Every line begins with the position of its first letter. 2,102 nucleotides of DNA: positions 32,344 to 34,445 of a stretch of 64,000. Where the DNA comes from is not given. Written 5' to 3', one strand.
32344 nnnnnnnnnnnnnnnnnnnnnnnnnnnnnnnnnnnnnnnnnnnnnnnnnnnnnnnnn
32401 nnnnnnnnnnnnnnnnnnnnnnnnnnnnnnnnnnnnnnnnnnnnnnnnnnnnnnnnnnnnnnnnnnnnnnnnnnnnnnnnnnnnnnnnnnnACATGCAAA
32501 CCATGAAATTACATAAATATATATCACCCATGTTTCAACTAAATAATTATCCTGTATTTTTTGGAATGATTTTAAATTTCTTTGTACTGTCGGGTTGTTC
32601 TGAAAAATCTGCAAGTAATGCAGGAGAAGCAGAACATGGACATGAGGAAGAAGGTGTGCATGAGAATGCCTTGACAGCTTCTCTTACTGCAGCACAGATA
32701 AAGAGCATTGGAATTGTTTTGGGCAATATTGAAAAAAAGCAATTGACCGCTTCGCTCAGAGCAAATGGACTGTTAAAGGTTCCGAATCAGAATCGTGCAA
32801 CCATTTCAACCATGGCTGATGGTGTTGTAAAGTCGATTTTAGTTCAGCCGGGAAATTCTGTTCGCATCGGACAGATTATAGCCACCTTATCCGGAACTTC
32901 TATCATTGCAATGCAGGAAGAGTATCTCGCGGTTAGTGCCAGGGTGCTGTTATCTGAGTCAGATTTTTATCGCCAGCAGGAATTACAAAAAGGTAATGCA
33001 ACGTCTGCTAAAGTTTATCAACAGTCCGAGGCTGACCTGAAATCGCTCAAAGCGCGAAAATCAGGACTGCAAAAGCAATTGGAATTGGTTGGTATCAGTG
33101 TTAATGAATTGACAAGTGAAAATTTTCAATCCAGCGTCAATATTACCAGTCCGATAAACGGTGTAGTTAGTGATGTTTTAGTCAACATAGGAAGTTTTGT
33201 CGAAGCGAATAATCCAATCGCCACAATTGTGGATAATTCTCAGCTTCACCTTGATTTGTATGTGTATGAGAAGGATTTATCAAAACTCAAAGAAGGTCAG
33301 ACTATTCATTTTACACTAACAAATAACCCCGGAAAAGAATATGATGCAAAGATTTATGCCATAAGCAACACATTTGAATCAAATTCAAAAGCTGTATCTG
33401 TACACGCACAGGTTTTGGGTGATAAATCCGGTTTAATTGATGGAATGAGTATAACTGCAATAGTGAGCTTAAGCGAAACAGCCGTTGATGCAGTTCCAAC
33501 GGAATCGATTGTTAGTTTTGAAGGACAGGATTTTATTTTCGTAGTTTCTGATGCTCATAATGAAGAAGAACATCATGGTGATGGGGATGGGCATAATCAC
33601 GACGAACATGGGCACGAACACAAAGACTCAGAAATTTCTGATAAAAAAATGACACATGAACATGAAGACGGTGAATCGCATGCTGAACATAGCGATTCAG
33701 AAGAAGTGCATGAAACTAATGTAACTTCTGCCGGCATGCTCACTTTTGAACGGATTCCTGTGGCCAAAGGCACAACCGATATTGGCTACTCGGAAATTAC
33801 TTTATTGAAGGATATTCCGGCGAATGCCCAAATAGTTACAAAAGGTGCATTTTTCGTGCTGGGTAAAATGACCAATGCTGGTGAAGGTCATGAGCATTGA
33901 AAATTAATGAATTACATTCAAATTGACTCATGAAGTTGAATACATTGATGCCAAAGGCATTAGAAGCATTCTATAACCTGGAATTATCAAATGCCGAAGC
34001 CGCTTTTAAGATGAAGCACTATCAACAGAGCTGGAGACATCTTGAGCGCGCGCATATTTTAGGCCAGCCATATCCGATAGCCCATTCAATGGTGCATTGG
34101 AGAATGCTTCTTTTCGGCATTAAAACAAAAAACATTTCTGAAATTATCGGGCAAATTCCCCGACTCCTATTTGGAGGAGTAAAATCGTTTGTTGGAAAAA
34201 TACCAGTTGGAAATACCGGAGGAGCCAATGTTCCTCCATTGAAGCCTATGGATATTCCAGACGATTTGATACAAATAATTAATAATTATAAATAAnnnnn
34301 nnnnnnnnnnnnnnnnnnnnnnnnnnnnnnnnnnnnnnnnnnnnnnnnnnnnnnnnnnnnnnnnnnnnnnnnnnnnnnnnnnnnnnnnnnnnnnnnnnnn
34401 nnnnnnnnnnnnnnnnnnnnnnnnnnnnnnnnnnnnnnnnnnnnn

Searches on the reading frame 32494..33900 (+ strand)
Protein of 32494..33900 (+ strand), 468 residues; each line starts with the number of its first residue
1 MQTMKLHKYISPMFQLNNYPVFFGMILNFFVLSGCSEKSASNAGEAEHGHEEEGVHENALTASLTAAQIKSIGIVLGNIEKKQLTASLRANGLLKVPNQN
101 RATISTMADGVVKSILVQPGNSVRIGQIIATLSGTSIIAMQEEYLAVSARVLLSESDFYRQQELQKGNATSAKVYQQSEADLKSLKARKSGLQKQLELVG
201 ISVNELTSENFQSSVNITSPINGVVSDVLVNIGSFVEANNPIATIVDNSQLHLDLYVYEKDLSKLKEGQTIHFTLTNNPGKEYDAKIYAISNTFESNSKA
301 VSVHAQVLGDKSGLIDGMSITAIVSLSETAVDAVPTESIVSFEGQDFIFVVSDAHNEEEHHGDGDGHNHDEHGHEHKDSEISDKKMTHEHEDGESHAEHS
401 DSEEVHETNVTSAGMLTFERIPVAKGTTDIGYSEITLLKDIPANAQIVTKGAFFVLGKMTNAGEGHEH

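Call 7: search_protein_families(library=pfam, proteins=[window:32494-33900:+])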
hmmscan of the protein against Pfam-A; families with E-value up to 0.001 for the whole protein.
window:32494-33900:+ (468 aa): 5 families
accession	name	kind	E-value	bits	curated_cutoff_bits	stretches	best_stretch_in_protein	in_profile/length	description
PF16576.10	HlyD_D23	-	4.9e-29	101.6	30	1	84-318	2-212/214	Barrel-sandwich domain of CusB or HlyD membrane-fusion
PF13437.12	HlyD_3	-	6.5e-24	85.1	22.2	1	217-311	2-97/106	HlyD family secretion protein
PF00364.28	Biotin_lipoyl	-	7.7e-09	35.7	22.1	0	214-245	42-73/73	Biotin-requiring enzyme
PF13533.13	Biotin_lipoyl_2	-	7.3e-05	22.9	29.8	0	103-132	2-31/32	Biotin-lipoyl like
PF12700.13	HlyD_2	-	0.00057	19.2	25.1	1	230-301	246-311/416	HlyD family secretion protein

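Call 52: search_protein_families(library=ncbifam, proteins=[window:32494-33900:+])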
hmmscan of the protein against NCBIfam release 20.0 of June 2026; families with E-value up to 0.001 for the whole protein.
window:32494-33900:+ (468 aa): 14 families
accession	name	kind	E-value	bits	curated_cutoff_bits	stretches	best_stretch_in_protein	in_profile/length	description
TIGR01730.1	RND_mfp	subfamily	2.1e-43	148.5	94.9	1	79-354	6-275/322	efflux RND transporter periplasmic adaptor subunit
TIGR00999.1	8a0102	subfamily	1.5e-24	86.6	319.3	1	120-353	1-232/271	CzcB/NccB family metal efflux transporter periplasmic adaptor subunit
NF045680.1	DiMtlExpIhpB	equivalog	7.1e-19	67.9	450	2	213-355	136-278/326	divalent metal ion exporter adaptor subunit IhpB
TIGR00998.1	8a0101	subfamily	5.5e-12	45.3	390.8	1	168-293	159-284/334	EmrA/EmrK family multidrug efflux transporter periplasmic adaptor subunit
TIGR01843.1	type_I_hlyD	subfamily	3e-11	43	208.65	2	171-323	229-395/422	HlyD family type I secretion periplasmic adaptor subunit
NF008606.0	PRK11578.1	equivalog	4e-11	42.7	342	1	145-332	116-304/371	macrolide transporter subunit MacA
NF038010.1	ABC_adapt_DarC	equivalog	4.1e-08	32.4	450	1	196-356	207-371/417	darobactin export ABC transporter periplasmic adaptor subunit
NF002939.0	PRK03598.1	equivalog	7.1e-08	32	393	1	215-302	205-292/332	secretion protein HlyD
TIGR03794.1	NHLM_micro_HlyD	equivalog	9.4e-08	31.4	156.2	0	174-268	213-311/421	NHLP bacteriocin system secretion protein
TIGR02971.1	heterocyst_DevB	subfamily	1.5e-07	31.2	129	1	146-276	131-265/327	ABC exporter membrane fusion protein, DevB family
NF007785.0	PRK10476.1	equivalog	5.9e-07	28.6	376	1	214-296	208-290/347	multidrug transporter subunit MdtN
NF011715.0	PRK15136.1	equivalog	2.9e-05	22.9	563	1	215-274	216-275/390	multidrug efflux MFS transporter periplasmic adaptor subunit EmrA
TIGR01000.1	bacteriocin_acc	subfamily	0.00016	20.7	258.85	1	159-297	263-406/457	bacteriocin secretion accessory protein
NF004309.0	PRK05704.1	equivalog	0.00034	20.1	449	0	104-180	48-128/408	2-oxoglutarate dehydrogenase complex dihydrolipoyllysine-residue succinyltransferase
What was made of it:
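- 32494..33900 (+): CzcB/CusB-type periplasmic adaptor. Pfam HlyD_D23 (call 7); TIGR01730 (call 52).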

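Call 55: find_homologous_proteins(query=window:32494-33900:+, max_evalue=1e-60)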
Query window:32494-33900:+ (468 aa): 3438 proteins with E <= 1e-60 among 8000 candidates; the best 120 are listed.
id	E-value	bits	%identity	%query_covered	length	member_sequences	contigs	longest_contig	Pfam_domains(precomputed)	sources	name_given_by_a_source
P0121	2.2e-297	1004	100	99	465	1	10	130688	PF25973.1,PF00364.29,PF25919.1,PF25954.1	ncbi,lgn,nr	ncbi:MAG: efflux RND transporter periplasmic adaptor subunit [Bacteroidia bacterium]|nr:efflux RND t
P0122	2.6e-252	855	85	99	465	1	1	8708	PF25973.1,PF00364.29,PF25919.1,PF25917.1,PF25954.1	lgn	-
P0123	2.1e-231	786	79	99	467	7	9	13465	PF25973.1,PF00364.29,PF25919.1,PF25954.1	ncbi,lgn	-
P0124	5.8e-208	709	72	97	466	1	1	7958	PF25973.1,PF00364.29,PF25919.1,PF25917.1,PF25954.1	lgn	-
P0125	3.2e-207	707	73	95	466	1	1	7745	PF25973.1,PF00364.29,PF25919.1,PF25917.1,PF25954.1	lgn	-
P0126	4.9e-201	686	70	100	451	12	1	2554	PF25973.1,PF00364.29,PF25919.1,PF25917.1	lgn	-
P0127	1.6e-199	681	71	96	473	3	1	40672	PF25973.1,PF25919.1,PF25917.1,PF25954.1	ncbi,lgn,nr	ncbi:MAG: efflux RND transporter periplasmic adaptor subunit [Bacteroidetes bacterium]|nr:efflux RND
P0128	1.8e-199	681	71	95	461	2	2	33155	PF25973.1,PF00364.29,PF25940.1,PF25919.1,PF25917.1,PF25954.1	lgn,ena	-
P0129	1.0e-196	672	70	95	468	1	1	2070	PF25973.1,PF00364.29,PF25919.1,PF25917.1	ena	-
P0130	4.4e-195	667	68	95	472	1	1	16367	PF25973.1,PF00364.29,PF25919.1,PF25917.1,PF25954.1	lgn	-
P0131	3.6e-194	663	63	96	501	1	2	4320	PF25973.1,PF00364.29,PF25919.1,PF25917.1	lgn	-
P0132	1.0e-193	662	71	95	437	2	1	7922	PF25973.1,PF00364.29,PF25919.1,PF25917.1,PF25954.1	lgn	-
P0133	2.0e-192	658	69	95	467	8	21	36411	PF25973.1,PF00364.29,PF25919.1,PF25917.1,PF25954.1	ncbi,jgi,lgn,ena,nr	ncbi:MAG: efflux RND transporter periplasmic adaptor subunit [Chitinophagales bacterium]|nr:efflux R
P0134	1.5e-191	655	67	95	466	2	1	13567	PF25973.1,PF00364.29,PF25919.1,PF25917.1,PF25954.1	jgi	-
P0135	1.7e-183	628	64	95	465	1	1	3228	PF25973.1,PF00364.29,PF25919.1,PF25917.1,PF25954.1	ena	-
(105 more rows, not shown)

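Call 56: find_encoding_contigs(protein=P0121, flank=10000, max_places=10)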
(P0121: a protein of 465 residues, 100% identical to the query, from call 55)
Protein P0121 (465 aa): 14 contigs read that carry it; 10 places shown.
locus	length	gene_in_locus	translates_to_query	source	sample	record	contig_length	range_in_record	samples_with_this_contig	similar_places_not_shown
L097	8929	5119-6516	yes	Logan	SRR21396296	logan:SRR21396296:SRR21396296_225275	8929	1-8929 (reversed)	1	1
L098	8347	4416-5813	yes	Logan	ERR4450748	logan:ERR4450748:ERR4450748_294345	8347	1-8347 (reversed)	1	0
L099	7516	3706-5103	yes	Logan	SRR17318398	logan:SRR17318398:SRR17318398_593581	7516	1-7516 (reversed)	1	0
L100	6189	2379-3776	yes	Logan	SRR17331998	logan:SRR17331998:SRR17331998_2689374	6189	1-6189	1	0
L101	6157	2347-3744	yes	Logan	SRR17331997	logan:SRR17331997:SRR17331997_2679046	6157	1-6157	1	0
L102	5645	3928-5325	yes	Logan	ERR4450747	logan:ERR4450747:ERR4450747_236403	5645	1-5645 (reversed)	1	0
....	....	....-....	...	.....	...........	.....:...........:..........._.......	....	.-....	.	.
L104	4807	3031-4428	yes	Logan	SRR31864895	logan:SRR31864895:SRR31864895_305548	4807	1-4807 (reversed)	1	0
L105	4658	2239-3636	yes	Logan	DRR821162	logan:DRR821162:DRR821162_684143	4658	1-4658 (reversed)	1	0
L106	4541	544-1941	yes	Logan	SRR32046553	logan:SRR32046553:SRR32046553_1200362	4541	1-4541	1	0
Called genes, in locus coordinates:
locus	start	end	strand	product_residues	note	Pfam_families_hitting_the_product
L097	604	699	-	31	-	-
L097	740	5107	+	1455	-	PF00873:ACR_tran, PF02321:OEP (weak)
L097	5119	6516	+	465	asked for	PF25919:BSH_CusB (faint), PF00364:Biotin_lipoyl (faint), PF25973:BSH_CzcB, PF25954:Beta-barrel_RND_2 (weak)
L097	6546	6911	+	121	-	PF12487:DUF3703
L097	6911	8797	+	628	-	PF00122:E1-E2_ATPase, PF00702:Hydrolase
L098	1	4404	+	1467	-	?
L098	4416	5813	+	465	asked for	PF25919:BSH_CusB (faint), PF00364:Biotin_lipoyl (faint), PF25973:BSH_CzcB, PF25954:Beta-barrel_RND_2 (weak)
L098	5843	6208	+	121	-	PF12487:DUF3703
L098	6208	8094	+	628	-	PF00122:E1-E2_ATPase, PF00702:Hydrolase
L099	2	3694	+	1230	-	?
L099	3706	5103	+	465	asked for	PF25919:BSH_CusB (faint), PF00364:Biotin_lipoyl (faint), PF25973:BSH_CzcB, PF25954:Beta-barrel_RND_2 (weak)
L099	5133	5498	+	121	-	PF12487:DUF3703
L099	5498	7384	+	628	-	PF00122:E1-E2_ATPase, PF00702:Hydrolase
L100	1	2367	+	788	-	?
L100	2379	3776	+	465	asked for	PF25919:BSH_CusB (faint), PF00364:Biotin_lipoyl (faint), PF25973:BSH_CzcB, PF25954:Beta-barrel_RND_2 (weak)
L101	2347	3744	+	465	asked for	PF25919:BSH_CusB (faint), PF00364:Biotin_lipoyl (faint), PF25973:BSH_CzcB, PF25954:Beta-barrel_RND_2 (weak)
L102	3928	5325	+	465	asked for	PF25919:BSH_CusB (faint), PF00364:Biotin_lipoyl (faint), PF25973:BSH_CzcB, PF25954:Beta-barrel_RND_2 (weak)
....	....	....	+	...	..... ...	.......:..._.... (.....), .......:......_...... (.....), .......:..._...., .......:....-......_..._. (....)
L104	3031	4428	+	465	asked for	PF25919:BSH_CusB (faint), PF00364:Biotin_lipoyl (faint), PF25973:BSH_CzcB, PF25954:Beta-barrel_RND_2 (weak)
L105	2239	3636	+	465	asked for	PF25919:BSH_CusB (faint), PF00364:Biotin_lipoyl (faint), PF25973:BSH_CzcB, PF25954:Beta-barrel_RND_2 (weak)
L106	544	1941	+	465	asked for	PF25919:BSH_CusB (faint), PF00364:Biotin_lipoyl (faint), PF25973:BSH_CzcB, PF25954:Beta-barrel_RND_2 (weak)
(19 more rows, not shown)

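Call 58: find_encoding_contigs(protein=P0122, flank=10000, max_places=3)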
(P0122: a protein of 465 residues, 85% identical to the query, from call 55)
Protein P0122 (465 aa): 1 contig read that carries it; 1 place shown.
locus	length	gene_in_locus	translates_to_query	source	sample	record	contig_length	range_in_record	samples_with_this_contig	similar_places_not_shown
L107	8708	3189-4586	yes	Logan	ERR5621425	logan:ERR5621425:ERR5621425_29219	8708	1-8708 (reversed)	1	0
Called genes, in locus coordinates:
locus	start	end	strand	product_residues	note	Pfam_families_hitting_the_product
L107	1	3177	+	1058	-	?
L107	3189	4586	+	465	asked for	PF25919:BSH_CusB (faint), PF00364:Biotin_lipoyl (faint), PF25917:BSH_RND (weak), PF25973:BSH_CzcB, PF25954:Beta-barrel_RND_2 (weak)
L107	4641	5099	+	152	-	-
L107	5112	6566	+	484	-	PF01436:NHL (faint)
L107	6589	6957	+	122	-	PF12487:DUF3703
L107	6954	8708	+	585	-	?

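Call 59: find_encoding_contigs(protein=P0123, flank=10000, max_places=6)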
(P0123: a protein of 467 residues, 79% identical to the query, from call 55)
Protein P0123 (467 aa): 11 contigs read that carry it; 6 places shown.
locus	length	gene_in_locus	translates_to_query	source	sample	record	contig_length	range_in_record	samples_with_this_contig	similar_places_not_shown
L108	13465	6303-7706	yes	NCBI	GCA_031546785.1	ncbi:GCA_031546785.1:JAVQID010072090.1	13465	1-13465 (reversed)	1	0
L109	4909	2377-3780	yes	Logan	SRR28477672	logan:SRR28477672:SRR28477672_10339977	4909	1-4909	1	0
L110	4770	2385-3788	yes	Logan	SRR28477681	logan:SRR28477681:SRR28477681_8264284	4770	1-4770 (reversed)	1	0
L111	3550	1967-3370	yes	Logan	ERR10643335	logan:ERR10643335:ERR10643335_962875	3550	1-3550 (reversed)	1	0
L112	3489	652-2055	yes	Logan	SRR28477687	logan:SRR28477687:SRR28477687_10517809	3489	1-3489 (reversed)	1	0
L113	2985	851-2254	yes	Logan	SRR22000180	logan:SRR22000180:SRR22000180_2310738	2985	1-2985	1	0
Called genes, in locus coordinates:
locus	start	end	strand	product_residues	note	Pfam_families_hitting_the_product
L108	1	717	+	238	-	?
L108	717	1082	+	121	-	PF02152:FolB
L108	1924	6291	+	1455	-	PF00873:ACR_tran, PF02321:OEP (weak)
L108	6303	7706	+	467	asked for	PF25919:BSH_CusB (faint), PF00364:Biotin_lipoyl (faint), PF25973:BSH_CzcB, PF25954:Beta-barrel_RND_2 (faint)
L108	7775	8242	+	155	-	-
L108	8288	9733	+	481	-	PF01436:NHL (faint)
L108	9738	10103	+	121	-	PF12487:DUF3703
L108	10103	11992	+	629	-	PF00122:E1-E2_ATPase, PF00702:Hydrolase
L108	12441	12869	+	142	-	-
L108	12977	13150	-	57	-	-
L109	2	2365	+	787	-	?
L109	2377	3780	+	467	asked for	PF25919:BSH_CusB (faint), PF00364:Biotin_lipoyl (faint), PF25973:BSH_CzcB, PF25954:Beta-barrel_RND_2 (faint)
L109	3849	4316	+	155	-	-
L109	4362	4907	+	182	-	?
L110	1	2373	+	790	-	?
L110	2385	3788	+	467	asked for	PF25919:BSH_CusB (faint), PF00364:Biotin_lipoyl (faint), PF25973:BSH_CzcB, PF25954:Beta-barrel_RND_2 (faint)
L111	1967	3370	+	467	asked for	PF25919:BSH_CusB (faint), PF00364:Biotin_lipoyl (faint), PF25973:BSH_CzcB, PF25954:Beta-barrel_RND_2 (faint)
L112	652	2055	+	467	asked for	PF25919:BSH_CusB (faint), PF00364:Biotin_lipoyl (faint), PF25973:BSH_CzcB, PF25954:Beta-barrel_RND_2 (faint)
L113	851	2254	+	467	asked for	PF25919:BSH_CusB (faint), PF00364:Biotin_lipoyl (faint), PF25973:BSH_CzcB, PF25954:Beta-barrel_RND_2 (faint)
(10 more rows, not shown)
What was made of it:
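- A related cassette sits at the same position in L108 (call 59).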

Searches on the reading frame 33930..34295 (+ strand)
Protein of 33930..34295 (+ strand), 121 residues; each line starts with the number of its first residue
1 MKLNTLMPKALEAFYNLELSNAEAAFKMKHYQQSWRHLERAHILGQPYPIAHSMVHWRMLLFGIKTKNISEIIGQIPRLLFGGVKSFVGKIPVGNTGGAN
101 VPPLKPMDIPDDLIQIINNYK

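Call 7: search_protein_families(library=pfam, proteins=[window:33930-34295:+])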
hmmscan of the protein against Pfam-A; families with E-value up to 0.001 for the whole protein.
window:33930-34295:+ (121 aa): 1 family
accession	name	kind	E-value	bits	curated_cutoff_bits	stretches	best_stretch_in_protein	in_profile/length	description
PF12487.13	DUF3703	-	4.3e-44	149.3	22.3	1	10-117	2-109/109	Protein of unknown function (DUF3703)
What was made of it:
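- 33930..34295 (+): DUF3703 protein. Pfam PF12487, 4e-44 (call 7).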

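Call 52: search_protein_families(library=ncbifam, proteins=[window:33930-34295:+])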
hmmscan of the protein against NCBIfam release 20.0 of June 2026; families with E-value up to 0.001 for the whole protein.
window:33930-34295:+ (121 aa): 0 families
